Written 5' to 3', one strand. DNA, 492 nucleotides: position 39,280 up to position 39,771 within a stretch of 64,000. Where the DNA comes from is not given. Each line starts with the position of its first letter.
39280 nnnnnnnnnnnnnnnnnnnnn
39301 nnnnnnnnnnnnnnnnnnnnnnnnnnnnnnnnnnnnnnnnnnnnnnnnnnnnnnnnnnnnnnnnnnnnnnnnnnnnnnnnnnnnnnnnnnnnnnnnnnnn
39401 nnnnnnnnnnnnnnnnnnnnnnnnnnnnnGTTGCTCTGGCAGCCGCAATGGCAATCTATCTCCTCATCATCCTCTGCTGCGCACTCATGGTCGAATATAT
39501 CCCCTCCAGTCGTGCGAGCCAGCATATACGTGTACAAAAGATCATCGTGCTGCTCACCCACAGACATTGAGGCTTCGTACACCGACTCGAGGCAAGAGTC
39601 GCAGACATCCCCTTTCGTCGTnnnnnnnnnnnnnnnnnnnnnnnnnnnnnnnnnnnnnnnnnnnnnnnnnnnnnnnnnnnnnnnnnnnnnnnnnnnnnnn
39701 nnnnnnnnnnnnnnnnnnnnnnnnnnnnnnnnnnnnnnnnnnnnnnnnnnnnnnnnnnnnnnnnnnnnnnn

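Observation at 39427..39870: Acidic six-cysteine tandem-repeat protein whose first repeat lies upstream of any canonical start codon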

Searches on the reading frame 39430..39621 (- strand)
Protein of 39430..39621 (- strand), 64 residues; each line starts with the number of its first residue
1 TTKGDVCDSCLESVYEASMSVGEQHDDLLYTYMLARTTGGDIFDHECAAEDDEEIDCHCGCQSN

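Call 27: find_homologous_proteins(query=A4, max_evalue=0.01)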
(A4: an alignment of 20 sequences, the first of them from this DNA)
Query A4 (20 sequences) (59 aa, profile of the alignment): 7 proteins with E <= 0.01 among 88 candidates.
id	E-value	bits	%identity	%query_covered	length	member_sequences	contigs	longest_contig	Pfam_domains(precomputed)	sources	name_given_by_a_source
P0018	1.3e-19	88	87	80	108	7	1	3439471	-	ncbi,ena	-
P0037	4.0e-14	71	37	97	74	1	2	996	-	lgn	-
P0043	5.3e-14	70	34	97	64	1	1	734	-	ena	-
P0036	8.8e-14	69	35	97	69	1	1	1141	-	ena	-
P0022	1.6e-13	69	88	100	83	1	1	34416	-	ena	-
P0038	1.0e-12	66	36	98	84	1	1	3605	-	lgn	-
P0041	3.4e-12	64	40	97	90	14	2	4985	-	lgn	-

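Call 56: search_solved_structures(query=A4, max_evalue=10, show_alignments=3)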
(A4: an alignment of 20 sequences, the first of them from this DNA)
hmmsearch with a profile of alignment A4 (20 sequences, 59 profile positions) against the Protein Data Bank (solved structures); distinct sequences matched with E-value up to 10: 0.

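Call 71: predict_structure(alignment_id=A6)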
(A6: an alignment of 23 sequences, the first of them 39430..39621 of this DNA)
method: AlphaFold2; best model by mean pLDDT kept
length: 64 residues; sequences in the alignment: 23
mean_pLDDT: 62.7   pTM: 0.46
mean pLDDT of the five models: 62.7, 62.2, 58.4, 57.7, 54.2
residues with pLDDT >= 90: 0; 70-90: 13; 50-70: 45; < 50: 6
segments of 3 or more residues with pLDDT < 50: 1-3, 62-64
pLDDT, mean of each block of 10 residues (from residue 1): 58 71 62 62 63 67 45
secondary structure, 60 per line:
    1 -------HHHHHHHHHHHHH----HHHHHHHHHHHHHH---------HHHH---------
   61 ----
elements in order: H8-20 H25-38 H48-51

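Call 74: fold_search(model_id=the predicted structure, library=pdb)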
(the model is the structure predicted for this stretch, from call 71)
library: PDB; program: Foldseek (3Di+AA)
matches with E <= 10: 5; with E <= 0.001: 0
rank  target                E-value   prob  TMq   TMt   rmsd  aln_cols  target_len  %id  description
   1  2c52_MODEL_1_A        8.5e+00  0.07  0.38  0.40   2.8        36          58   11  Structural diversity in CBP p160 complexes (released 2006-03-15)
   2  2llk_MODEL_1_A        9.1e+00  0.04  0.30  0.34   3.9        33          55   12  Solution NMR structure of the N-terminal myb-like 1 domain of the human cyclin-D-binding transcription factor  (released 2011-11-23)
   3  8c26_A                9.1e+00  0.03  0.33  0.27   3.8        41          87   24  ParDE2 toxin-antitoxin complex from Mycobacterium tuberculosis (rv2142A-rv2142c) (released 2023-12-20)
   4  5maf                  9.1e+00  0.02  0.23  0.07   5.9        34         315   18  Crystal structure of MELK in complex with an inhibitor (released 2017-12-06)
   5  5k5g_MODEL_1_B        9.7e+00  0.07  0.38  0.50   4.5        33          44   12  Structure of human islet amyloid polypeptide in complex with an engineered binding protein (released 2016-10-26)

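Call 75: fold_search(model_id=the predicted structure, library=viral)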
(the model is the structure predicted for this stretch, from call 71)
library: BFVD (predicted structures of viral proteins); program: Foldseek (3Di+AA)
matches with E <= 10: 21; with E <= 0.001: 0
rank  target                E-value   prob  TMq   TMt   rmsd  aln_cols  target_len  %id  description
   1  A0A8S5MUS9            4.3e+00  0.05  0.35  0.08   5.6        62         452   14  MPN domain-containing protein [Siphoviridae sp. ctutT7]
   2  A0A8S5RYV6            4.3e+00  0.03  0.27  0.20   4.6        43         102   16  Uncharacterized protein [Myoviridae sp. ctNQV2]
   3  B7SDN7                4.6e+00  0.05  0.26  0.25   4.9        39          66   18  (no name in the UniProt tables at hand)
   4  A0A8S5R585            5.6e+00  0.06  0.29  0.27   3.4        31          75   19  Uncharacterized protein [Siphoviridae sp. ctcMb1]
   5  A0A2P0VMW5            6.0e+00  0.08  0.29  0.09   3.0        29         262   21  NADAR superfamily protein [Tetraselmis virus 1]
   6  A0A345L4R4            6.0e+00  0.06  0.33  0.17   3.4        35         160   20  (no name in the UniProt tables at hand)
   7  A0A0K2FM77            6.0e+00  0.03  0.28  0.22   3.7        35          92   14  (no name in the UniProt tables at hand)
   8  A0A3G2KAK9            7.4e+00  0.06  0.31  0.27   3.3        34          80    6  Uncharacterized protein [Salmonella phage STG2]
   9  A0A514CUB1            7.4e+00  0.04  0.28  0.26   6.0        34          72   12  Uncharacterized protein [Achromobacter phage vB_AxyP_19-32_Axy11]
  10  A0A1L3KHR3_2          8.0e+00  0.04  0.25  0.02   3.2        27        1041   15  (no name in the UniProt tables at hand)
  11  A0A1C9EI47            8.5e+00  0.03  0.34  0.41   6.8        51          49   18  Uncharacterized protein [Rhodococcus phage ChewyVIII]
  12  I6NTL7                8.5e+00  0.03  0.28  0.16   4.1        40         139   10  Uncharacterized protein [Burkholderia phage vB_BceS_AH2]
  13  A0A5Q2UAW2            9.2e+00  0.08  0.41  0.34   2.5        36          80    8  (no name in the UniProt tables at hand)
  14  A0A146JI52            9.2e+00  0.07  0.34  0.37   1.9        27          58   18  (no name in the UniProt tables at hand)
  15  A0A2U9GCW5            9.2e+00  0.06  0.28  0.20   2.5        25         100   16  Wsv189 [White spot syndrome virus]
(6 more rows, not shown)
